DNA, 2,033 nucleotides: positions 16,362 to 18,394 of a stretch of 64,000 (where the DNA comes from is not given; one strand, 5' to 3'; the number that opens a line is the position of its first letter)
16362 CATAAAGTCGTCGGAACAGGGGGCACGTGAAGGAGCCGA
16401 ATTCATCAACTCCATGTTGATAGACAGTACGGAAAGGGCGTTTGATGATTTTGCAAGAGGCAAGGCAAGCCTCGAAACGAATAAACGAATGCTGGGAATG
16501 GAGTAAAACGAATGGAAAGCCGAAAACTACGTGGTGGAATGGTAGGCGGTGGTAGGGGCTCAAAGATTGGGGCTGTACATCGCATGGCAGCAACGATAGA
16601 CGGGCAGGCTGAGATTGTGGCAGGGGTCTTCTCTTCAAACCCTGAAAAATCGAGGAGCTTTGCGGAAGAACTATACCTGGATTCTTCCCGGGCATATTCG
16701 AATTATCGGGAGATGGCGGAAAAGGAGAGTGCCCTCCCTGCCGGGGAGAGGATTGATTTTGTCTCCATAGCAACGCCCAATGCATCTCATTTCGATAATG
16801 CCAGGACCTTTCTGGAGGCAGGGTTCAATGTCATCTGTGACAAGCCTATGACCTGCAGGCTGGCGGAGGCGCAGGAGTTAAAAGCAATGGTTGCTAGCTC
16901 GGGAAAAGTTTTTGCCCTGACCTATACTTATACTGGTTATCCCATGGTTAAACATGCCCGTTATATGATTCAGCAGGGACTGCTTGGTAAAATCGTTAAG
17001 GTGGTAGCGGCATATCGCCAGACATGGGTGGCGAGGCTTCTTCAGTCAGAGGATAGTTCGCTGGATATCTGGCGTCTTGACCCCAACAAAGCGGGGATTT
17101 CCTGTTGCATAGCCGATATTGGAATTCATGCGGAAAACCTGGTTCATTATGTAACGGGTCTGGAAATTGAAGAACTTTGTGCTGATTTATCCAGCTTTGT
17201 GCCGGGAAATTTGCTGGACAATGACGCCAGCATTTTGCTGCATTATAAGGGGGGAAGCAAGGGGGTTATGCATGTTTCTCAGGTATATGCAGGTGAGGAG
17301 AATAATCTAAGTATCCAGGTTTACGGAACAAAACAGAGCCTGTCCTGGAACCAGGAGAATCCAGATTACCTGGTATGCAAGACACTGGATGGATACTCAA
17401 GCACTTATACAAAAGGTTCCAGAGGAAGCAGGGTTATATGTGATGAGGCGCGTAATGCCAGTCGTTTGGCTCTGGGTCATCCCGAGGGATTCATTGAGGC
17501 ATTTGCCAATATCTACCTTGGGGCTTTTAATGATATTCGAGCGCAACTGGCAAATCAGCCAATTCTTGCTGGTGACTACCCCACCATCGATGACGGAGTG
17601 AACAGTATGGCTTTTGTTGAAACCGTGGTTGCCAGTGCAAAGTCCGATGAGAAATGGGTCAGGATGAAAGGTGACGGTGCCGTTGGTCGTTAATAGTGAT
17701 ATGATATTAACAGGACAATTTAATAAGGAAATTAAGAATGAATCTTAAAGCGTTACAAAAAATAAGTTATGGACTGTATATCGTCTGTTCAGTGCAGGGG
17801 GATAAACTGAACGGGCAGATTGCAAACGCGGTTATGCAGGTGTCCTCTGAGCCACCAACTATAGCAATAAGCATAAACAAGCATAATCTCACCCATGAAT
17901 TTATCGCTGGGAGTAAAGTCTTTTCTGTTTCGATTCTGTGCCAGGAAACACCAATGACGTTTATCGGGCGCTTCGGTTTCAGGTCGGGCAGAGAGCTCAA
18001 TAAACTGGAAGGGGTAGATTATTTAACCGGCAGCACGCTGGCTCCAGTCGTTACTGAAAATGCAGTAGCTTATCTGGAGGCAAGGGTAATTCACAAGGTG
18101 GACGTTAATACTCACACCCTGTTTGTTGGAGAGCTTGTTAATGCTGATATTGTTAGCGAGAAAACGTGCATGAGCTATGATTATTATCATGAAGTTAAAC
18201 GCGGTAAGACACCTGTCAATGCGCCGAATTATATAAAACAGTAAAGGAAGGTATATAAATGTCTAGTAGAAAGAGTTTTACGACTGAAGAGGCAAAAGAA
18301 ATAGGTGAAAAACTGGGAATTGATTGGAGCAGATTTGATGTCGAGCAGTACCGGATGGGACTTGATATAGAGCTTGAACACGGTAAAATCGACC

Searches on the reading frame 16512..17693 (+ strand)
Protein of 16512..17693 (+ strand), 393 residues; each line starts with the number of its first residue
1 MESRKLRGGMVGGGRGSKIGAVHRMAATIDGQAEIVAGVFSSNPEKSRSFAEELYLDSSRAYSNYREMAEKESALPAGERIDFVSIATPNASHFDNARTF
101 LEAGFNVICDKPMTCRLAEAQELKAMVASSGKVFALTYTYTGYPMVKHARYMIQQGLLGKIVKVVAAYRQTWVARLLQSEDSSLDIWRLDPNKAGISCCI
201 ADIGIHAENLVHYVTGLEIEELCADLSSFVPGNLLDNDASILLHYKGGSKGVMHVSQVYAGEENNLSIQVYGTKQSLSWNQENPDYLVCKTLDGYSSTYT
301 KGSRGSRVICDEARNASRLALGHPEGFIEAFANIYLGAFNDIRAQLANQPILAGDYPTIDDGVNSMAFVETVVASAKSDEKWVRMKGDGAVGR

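Call 58: search_protein_families(library=ncbifam, max_evalue=0.00001, proteins=[window:16512-17693:+])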
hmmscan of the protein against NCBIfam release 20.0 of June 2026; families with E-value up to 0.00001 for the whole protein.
window:16512-17693:+ (393 aa): 7 families
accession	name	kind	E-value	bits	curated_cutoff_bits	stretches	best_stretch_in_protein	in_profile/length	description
NF052479.1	LevoglcsnDh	equivalog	8e-27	93.9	650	1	65-231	58-217/386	levoglucosan dehydrogenase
NF041392.1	XylDh_Gfo6_Halo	equivalog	1.5e-25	89.8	350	1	30-276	38-272/350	D-xylose 1-dehydrogenase Gfo6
NF040723.1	UDP-GlcNAcDh_Arch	equivalog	6.5e-16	58.7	450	1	7-265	2-225/302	UDP-N-acetylglucosamine 3-dehydrogenase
TIGR04380.1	myo_inos_iolG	equivalog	3.9e-13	49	355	1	8-296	4-269/330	inositol 2-dehydrogenase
NF008607.0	PRK11579.1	subfamily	1.6e-12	47.1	330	1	71-263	55-235/346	oxidoreductase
NF007574.0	PRK10206.1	equivalog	1.4e-09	37.5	352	1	78-167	63-152/345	oxidoreductase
NF058561.1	BT_2158_fam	equivalog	2.7e-07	29.5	750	1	58-176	79-193/487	glycoside 3-dehydrogenase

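Call 79: search_protein_families(library=pfam, max_evalue=0.00001, proteins=[window:16512-17693:+])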
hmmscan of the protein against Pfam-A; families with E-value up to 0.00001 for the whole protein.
window:16512-17693:+ (393 aa): 3 families
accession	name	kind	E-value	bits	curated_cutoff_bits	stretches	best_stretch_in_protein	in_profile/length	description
PF22725.1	GFO_IDH_MocA_C3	-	7.3e-23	81.3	27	1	147-277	2-123/124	GFO/IDH/MocA C-terminal domain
PF01408.29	GFO_IDH_MocA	-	1.7e-22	80.8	24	1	7-136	2-118/120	Oxidoreductase family, NAD-binding Rossmann fold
PF02894.22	GFO_IDH_MocA_C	-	5.4e-14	53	22.9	1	152-383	3-216/218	Oxidoreductase family, C-terminal alpha/beta domain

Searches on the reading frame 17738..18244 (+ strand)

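Call 78: search_protein_families(library=pfam, max_evalue=0.00001, proteins=[window:17738-18244:+])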
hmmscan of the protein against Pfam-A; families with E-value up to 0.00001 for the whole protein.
window:17738-18244:+ (168 aa): 1 family
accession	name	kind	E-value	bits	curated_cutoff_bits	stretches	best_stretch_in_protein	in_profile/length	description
PF01613.24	Flavin_Reduct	-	1.1e-32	113.7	27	1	8-144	3-139/153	Flavin reductase like domain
